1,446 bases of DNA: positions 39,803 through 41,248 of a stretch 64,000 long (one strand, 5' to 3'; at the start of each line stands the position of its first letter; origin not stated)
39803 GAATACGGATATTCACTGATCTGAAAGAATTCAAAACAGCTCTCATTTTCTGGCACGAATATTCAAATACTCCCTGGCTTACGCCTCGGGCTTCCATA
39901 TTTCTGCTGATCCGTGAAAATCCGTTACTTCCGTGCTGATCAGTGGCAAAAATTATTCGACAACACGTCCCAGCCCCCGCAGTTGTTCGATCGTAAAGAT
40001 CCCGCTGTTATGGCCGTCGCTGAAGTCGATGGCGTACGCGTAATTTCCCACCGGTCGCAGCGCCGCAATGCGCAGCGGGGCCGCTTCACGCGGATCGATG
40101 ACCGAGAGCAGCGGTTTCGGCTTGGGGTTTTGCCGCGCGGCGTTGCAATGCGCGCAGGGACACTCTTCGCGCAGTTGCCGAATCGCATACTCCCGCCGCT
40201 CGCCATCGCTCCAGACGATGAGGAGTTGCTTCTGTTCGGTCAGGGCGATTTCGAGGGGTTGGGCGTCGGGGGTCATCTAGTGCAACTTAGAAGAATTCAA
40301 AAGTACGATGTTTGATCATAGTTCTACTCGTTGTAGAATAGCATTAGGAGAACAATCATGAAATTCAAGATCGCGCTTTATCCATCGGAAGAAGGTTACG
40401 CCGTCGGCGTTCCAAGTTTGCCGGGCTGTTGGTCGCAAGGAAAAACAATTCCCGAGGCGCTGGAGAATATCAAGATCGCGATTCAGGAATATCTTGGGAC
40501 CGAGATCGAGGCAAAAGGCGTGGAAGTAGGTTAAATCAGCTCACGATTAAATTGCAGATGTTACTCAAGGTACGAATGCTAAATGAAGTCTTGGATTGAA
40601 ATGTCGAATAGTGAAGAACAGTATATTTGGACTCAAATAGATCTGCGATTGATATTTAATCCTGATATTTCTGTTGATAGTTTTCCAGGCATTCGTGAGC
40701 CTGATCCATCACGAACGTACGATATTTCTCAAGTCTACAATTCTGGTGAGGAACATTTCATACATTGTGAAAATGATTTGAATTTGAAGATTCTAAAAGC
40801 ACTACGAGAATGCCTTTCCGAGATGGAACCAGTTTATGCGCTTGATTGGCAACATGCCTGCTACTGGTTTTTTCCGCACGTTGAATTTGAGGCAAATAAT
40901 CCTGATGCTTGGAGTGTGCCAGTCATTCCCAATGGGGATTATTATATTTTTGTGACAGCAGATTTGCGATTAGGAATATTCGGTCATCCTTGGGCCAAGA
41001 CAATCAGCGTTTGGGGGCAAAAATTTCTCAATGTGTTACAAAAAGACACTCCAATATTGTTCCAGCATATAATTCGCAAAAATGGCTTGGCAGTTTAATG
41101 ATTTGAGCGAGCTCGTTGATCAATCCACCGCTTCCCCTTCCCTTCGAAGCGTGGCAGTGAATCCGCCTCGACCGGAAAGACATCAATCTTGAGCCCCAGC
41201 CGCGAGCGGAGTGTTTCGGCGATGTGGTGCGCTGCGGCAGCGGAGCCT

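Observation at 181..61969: Intergenic space is saturated by many sequence-distinct GTAG-headed hairpins, mostly as inverted doublets (REP/REPIN-like superfamily)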

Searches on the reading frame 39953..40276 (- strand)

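Call 25: search_protein_families(library=pfam, max_evalue=0.1, proteins=[window:39953-40276:-])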
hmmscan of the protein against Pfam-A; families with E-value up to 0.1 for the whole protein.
window:39953-40276:- (107 aa): 1 family
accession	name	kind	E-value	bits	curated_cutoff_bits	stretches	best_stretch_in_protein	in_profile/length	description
PF06155.17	GBBH-like_N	-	7.9e-21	75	22.8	1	13-100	5-85/85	Gamma-butyrobetaine hydroxylase-like, N-terminal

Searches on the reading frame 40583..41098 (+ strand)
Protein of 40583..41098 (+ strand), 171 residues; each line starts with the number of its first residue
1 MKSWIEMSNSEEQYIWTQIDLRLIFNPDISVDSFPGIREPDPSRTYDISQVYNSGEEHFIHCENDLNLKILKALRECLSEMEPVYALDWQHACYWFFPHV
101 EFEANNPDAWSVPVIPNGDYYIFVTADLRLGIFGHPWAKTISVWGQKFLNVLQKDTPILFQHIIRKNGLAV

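Call 21: search_protein_families(library=pfam, max_evalue=0.01, proteins=[window:40583-41098:+])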
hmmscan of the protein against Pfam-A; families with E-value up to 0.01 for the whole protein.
window:40583-41098:+ (171 aa): 1 family
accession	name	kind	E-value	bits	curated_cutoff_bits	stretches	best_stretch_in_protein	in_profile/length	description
PF10898.13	DUF2716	-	1.9e-43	148.5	24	1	6-148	1-140/141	Protein of unknown function (DUF2716)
